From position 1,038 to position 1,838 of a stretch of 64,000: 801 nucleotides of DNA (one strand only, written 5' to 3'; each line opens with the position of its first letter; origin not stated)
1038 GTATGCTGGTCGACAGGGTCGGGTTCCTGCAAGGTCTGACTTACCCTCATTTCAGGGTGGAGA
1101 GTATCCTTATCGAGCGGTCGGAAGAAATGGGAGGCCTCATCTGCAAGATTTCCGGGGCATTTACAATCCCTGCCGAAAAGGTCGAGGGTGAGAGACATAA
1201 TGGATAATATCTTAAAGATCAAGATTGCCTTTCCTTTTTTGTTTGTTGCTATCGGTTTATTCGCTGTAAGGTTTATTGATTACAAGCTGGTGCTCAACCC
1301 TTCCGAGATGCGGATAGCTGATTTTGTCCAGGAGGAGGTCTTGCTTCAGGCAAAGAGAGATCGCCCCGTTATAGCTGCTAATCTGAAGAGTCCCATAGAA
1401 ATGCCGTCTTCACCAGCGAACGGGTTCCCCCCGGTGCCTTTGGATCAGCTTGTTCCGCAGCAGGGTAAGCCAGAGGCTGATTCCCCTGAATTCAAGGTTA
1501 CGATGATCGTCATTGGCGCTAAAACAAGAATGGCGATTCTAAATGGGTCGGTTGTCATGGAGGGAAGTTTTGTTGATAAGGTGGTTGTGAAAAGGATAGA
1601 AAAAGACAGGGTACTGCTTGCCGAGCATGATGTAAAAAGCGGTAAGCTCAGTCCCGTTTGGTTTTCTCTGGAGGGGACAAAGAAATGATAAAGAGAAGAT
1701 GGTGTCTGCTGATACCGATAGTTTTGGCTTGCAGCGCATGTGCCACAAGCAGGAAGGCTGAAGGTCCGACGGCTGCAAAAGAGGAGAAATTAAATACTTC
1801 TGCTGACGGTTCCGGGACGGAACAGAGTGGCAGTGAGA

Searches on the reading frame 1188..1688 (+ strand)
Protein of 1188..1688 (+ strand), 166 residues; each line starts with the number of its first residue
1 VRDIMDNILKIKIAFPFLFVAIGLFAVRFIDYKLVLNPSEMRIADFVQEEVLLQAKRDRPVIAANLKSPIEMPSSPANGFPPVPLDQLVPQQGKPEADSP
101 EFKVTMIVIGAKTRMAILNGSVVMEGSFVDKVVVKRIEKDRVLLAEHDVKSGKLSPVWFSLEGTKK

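Call 9: search_protein_families(library=pfam, proteins=[window:1188-1688:+], max_evalue=0.001)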
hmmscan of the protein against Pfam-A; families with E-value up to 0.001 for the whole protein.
window:1188-1688:+ (166 aa): 1 family
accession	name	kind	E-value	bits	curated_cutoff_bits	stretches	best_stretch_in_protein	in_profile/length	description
PF16537.11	T2SSB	-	0.00025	21.1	28.4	0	112-144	16-49/60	Type II secretion system protein B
